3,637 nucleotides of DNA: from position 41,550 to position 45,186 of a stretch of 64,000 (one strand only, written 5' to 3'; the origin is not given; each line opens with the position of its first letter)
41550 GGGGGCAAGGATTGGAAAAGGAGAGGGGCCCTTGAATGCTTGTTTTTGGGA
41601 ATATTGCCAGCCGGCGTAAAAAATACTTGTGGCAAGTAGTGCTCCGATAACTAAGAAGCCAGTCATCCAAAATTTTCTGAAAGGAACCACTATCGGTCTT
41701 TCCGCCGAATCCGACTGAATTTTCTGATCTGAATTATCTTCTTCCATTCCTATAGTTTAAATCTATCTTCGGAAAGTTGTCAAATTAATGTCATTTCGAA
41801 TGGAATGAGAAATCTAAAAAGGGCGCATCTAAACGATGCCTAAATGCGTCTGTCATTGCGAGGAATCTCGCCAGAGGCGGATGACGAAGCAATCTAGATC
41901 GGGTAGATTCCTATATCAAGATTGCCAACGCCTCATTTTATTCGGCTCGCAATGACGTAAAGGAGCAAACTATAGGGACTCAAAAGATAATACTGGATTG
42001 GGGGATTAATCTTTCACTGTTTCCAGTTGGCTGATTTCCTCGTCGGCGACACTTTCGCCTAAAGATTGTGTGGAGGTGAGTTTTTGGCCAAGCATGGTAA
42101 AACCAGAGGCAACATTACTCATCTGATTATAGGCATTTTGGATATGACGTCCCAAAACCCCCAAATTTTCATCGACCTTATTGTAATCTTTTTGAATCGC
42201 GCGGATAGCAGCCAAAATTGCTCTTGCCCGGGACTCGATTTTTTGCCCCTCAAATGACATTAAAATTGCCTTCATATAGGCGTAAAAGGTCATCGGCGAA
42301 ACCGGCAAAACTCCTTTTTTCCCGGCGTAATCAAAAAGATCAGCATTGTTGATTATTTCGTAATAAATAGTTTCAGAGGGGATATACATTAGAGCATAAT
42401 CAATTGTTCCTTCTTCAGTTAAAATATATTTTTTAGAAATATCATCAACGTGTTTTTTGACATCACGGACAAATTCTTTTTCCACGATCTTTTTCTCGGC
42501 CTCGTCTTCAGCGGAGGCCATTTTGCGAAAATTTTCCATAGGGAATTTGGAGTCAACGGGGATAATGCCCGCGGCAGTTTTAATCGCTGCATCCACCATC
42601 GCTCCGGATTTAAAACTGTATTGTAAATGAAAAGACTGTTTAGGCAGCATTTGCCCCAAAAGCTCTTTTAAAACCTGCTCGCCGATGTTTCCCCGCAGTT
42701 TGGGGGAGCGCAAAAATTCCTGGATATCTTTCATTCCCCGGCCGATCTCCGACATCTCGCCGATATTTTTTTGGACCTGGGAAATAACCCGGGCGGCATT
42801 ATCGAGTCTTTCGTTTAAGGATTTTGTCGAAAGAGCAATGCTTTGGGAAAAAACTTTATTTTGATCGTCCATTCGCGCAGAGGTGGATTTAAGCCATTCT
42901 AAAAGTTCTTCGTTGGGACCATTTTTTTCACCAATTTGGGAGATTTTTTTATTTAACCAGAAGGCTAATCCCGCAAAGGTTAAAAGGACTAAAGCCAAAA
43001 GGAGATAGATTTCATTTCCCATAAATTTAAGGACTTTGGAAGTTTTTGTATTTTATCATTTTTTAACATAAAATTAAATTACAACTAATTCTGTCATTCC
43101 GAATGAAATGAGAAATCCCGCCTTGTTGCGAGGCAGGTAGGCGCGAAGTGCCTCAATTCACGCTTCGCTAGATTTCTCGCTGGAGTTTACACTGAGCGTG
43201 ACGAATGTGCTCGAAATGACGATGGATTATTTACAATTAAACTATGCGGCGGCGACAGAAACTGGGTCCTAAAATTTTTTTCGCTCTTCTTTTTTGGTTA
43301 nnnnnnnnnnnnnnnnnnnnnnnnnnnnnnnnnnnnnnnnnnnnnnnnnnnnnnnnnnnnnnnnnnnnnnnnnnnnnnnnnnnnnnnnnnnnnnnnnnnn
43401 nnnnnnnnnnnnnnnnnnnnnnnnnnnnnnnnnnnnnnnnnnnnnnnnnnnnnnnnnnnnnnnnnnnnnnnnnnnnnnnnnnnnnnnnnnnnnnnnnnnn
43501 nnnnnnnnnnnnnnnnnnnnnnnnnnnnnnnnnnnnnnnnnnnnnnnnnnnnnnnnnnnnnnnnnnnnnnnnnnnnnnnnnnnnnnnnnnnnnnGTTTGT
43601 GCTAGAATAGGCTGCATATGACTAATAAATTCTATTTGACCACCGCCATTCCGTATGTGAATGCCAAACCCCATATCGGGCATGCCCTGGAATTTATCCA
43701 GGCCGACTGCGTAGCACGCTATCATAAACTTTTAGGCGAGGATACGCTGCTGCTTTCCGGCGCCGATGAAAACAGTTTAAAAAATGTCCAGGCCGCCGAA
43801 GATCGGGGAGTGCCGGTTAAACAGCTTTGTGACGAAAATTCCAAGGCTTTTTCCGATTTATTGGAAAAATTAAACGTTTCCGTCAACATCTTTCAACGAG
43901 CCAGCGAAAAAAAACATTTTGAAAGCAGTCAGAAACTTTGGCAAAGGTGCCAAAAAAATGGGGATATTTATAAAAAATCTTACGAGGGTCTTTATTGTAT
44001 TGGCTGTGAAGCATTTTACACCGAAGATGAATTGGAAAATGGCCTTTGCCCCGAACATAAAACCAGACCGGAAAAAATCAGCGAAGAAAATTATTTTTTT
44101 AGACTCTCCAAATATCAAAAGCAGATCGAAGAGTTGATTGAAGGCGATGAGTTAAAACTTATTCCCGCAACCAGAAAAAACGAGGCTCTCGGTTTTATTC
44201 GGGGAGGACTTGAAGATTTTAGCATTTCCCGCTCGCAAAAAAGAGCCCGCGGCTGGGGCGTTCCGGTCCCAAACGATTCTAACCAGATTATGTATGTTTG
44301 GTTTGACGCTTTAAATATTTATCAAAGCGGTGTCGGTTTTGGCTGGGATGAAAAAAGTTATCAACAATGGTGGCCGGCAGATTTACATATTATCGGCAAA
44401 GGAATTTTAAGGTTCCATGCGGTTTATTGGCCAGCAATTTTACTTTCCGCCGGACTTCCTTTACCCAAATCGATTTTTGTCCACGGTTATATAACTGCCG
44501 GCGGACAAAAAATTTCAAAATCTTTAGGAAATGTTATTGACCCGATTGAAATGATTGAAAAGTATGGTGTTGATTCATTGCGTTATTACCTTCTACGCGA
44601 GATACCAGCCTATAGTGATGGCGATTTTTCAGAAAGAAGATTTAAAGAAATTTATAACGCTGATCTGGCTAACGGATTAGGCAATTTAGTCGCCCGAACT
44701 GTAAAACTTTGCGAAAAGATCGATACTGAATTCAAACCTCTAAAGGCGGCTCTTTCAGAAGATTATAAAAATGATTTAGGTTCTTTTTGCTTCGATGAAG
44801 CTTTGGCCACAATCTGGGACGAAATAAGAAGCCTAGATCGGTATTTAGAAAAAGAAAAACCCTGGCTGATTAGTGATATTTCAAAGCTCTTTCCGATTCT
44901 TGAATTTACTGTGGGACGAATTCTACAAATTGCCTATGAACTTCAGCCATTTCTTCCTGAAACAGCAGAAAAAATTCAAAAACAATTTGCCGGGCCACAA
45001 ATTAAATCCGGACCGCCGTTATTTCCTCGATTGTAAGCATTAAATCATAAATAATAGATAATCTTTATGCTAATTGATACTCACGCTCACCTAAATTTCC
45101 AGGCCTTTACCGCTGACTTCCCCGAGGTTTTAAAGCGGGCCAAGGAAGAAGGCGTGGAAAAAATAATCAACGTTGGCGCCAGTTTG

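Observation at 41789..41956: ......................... palindromic element family (REP/MITE-like), compound copy downstream of rmuC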

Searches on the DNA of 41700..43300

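Call 72: search_rna_families(source=window, start=41700, end=43300, threshold=evalue, max_evalue=10)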
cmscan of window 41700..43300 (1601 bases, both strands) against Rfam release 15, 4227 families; matches with E-value up to 10: 3.
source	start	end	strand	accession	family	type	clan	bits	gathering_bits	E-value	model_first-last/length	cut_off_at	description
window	42893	42970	-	RF02905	sRNA41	Gene; sRNA;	-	20.3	45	2.3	1-113/113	no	Archaeal Small RNA 41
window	42365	42431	+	RF00681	mir-198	Gene; miRNA;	-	16.2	70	9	1-62/62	no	mir-198 microRNA precursor family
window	42045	42103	+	RF03127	L13-Bacteroidia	Cis-reg; leader;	-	15.2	38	4.7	1-73/73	no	L13-Bacteroidia ribosomal protein leader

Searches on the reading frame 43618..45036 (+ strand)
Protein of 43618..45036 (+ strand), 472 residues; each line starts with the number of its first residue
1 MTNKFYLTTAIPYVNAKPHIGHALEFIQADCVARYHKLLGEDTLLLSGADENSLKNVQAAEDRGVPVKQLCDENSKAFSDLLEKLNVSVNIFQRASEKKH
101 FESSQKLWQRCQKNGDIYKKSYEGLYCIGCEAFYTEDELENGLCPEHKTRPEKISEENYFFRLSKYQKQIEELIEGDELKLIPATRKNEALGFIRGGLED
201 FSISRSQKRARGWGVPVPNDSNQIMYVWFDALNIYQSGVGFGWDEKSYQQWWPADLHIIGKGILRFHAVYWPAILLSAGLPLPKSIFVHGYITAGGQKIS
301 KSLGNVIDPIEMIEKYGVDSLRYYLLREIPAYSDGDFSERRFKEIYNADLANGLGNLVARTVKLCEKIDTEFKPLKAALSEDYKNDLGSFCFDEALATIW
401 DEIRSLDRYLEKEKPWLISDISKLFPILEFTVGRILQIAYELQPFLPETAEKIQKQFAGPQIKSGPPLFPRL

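Call 50: search_protein_families(library=pfam, proteins=[window:43618-45036:+], max_evalue=0.001)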
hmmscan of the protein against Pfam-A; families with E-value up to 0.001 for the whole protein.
window:43618-45036:+ (472 aa): 4 families
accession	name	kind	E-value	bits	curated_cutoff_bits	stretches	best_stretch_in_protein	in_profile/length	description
PF09334.17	tRNA-synt_1g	-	1.7e-102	343.6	20.1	2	138-361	163-390/391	tRNA synthetases class I (M)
PF00133.28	tRNA-synt_1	-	2.6e-30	105.9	22.7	2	222-328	296-404/414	tRNA synthetases class I (I, L, M and V)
PF01406.26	tRNA-synt_1e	-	5.4e-14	52.7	27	2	13-122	18-126/301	tRNA synthetases class I (C) catalytic domain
PF01921.24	tRNA-synt_1f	-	0.00011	21.7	27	0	293-331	277-315/360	tRNA synthetases class I (K)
